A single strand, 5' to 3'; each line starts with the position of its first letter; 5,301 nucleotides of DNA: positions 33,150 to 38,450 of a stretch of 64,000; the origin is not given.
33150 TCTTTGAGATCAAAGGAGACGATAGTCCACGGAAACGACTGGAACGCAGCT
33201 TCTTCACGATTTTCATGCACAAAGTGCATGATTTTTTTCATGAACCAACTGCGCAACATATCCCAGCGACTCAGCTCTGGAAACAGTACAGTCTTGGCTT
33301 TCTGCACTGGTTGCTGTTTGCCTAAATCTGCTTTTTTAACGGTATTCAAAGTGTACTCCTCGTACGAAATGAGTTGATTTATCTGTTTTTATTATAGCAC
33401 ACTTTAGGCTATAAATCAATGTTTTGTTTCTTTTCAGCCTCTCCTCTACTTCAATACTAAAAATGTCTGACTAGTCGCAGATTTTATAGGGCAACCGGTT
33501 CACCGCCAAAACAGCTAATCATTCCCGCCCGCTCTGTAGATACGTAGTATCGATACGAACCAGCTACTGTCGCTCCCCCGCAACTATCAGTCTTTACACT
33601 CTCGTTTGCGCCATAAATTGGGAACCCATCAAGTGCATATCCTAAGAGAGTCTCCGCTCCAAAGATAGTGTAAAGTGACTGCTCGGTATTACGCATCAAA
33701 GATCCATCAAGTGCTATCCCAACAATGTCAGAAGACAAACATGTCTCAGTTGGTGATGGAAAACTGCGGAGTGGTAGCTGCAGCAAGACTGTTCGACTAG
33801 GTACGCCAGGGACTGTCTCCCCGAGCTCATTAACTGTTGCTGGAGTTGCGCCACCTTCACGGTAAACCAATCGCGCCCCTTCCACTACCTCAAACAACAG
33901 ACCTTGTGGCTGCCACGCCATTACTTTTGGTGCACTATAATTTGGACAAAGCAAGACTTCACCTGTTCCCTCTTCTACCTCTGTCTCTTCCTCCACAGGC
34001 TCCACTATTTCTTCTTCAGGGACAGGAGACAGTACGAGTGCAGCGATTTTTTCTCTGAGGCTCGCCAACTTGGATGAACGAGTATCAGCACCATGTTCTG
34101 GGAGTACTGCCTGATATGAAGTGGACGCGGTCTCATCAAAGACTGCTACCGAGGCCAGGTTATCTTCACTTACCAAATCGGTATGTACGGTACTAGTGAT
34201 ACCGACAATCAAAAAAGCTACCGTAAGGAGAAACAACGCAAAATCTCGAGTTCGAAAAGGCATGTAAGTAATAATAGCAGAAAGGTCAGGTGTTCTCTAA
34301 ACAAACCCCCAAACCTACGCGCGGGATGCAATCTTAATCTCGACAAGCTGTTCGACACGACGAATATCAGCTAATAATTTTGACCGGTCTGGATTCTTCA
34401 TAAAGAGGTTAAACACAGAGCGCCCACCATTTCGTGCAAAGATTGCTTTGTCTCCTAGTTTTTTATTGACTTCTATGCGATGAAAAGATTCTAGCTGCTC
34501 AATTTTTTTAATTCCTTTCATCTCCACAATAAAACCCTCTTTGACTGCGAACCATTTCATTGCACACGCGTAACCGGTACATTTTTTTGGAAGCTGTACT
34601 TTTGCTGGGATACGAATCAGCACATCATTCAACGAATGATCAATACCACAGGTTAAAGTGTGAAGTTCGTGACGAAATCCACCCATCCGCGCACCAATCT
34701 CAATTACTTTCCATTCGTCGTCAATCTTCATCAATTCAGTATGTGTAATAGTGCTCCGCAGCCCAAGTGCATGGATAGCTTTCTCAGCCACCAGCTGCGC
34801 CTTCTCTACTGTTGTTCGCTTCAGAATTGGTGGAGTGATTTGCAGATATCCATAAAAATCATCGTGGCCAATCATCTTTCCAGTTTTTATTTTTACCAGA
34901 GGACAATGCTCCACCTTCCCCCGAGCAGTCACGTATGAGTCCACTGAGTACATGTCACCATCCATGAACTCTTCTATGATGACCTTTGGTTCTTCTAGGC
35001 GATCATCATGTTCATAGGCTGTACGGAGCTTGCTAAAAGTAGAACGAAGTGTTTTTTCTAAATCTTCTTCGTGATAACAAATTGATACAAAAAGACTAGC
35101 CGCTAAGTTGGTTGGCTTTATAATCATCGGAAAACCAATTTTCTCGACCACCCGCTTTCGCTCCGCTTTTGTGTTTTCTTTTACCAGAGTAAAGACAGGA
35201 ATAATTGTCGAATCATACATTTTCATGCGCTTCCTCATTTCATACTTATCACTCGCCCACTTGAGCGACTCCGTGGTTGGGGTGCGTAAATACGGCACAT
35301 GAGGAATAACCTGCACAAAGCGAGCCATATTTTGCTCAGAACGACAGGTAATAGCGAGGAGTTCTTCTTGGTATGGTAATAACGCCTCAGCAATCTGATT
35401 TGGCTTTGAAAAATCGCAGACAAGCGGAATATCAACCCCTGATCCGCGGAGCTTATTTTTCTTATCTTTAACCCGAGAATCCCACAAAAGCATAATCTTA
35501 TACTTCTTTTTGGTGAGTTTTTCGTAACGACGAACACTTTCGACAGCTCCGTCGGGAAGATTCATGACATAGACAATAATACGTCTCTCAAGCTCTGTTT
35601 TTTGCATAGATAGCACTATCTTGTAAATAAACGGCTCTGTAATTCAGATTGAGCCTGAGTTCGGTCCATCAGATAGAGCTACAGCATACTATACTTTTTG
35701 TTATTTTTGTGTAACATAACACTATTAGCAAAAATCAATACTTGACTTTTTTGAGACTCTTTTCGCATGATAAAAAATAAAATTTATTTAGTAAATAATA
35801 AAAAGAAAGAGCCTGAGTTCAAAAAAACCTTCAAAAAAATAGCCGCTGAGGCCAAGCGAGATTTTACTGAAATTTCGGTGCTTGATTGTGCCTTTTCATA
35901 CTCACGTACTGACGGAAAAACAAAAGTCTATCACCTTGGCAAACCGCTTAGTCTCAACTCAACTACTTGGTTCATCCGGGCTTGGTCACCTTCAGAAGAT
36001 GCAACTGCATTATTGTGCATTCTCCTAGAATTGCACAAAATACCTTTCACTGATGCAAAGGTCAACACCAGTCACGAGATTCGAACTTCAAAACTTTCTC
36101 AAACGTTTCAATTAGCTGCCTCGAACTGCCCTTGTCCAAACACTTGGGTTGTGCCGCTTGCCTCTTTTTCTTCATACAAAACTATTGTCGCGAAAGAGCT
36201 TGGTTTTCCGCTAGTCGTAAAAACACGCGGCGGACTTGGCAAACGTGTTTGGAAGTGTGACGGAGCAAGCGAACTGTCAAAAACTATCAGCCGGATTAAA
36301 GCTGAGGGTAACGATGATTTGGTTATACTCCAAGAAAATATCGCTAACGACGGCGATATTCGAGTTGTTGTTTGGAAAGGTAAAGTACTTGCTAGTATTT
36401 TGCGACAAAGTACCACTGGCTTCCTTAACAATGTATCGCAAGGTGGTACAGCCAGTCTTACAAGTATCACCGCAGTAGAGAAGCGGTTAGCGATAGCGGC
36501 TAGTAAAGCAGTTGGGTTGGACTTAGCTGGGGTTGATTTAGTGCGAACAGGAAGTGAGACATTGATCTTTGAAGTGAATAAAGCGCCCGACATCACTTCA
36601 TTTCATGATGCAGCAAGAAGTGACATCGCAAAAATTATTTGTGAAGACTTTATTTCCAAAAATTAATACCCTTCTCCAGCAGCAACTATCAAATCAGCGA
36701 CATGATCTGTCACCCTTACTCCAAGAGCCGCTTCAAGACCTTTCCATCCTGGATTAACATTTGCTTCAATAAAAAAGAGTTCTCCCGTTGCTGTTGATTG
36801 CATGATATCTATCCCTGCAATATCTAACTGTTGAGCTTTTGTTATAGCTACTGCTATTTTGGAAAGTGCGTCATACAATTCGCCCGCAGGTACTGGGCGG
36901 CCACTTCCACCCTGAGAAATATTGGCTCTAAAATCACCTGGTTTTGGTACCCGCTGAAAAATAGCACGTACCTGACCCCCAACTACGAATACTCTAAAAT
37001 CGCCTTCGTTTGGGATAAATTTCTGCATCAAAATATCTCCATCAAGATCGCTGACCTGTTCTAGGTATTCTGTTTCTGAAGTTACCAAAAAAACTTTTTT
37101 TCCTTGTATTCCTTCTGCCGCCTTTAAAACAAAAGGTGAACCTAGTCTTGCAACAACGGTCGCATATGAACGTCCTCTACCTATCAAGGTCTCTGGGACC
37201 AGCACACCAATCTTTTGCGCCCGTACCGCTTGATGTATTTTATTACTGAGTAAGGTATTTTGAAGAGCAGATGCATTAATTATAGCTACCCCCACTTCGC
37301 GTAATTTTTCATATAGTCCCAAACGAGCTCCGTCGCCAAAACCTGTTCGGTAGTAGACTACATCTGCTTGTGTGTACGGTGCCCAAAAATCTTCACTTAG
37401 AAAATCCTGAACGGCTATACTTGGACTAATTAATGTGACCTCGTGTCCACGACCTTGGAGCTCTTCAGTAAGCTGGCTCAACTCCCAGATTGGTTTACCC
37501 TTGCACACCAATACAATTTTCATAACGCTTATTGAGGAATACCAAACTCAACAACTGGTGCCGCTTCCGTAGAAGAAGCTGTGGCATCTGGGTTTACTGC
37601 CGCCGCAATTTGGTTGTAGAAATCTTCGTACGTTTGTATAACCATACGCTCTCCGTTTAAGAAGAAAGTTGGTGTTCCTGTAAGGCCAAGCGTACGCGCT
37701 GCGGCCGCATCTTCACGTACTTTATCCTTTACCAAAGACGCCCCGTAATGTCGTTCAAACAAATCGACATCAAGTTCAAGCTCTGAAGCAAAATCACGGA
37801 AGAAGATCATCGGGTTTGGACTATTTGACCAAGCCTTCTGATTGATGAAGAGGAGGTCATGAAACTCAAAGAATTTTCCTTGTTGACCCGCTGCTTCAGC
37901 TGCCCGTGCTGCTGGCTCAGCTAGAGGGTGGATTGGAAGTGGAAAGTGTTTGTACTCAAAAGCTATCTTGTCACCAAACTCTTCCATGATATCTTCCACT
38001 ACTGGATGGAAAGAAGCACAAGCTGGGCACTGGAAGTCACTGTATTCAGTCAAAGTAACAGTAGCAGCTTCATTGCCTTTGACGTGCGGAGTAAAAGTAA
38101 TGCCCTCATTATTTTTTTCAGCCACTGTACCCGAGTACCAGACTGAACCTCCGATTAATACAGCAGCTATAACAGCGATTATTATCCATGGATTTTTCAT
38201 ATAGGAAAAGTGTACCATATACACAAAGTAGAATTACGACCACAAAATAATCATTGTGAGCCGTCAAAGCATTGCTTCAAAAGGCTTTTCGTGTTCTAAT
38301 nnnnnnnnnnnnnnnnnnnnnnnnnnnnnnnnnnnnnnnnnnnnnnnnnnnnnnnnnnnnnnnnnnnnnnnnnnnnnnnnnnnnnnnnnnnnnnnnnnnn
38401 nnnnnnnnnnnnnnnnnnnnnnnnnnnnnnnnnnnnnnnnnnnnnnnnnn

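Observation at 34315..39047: Three consecutive ATP-grasp ligases (one Lal-like, two RimK-like) with adjacent SAM methyltransferase and DsbA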

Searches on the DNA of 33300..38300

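Call 53: search_rna_families(source=window, start=33300, end=38300, threshold=evalue, max_evalue=1)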
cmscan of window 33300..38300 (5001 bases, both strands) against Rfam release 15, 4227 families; matches with E-value up to 1: 0.
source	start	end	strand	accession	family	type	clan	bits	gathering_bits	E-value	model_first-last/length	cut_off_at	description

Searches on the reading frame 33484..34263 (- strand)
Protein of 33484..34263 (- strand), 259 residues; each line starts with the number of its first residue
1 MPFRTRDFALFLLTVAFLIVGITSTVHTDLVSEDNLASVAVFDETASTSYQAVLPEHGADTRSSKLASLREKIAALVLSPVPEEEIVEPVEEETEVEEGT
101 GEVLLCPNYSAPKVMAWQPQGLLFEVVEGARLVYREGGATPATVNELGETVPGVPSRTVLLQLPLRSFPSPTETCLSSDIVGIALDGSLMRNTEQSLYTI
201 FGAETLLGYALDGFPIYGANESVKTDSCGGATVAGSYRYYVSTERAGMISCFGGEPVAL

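Call 3: search_protein_families(library=pfam, proteins=[window:33484-34263:-], max_evalue=0.01)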
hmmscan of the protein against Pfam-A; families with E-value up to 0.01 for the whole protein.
window:33484-34263:- (259 aa): 1 family
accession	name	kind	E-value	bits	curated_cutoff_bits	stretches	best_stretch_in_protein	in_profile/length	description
PF14240.11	YHYH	-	1.3e-05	25.7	25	1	204-240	94-132/193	YHYH protein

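Call 4: search_protein_families(library=ncbifam, proteins=[window:33484-34263:-], max_evalue=0.01)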
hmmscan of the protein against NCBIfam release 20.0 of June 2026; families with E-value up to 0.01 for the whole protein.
window:33484-34263:- (259 aa): 0 families
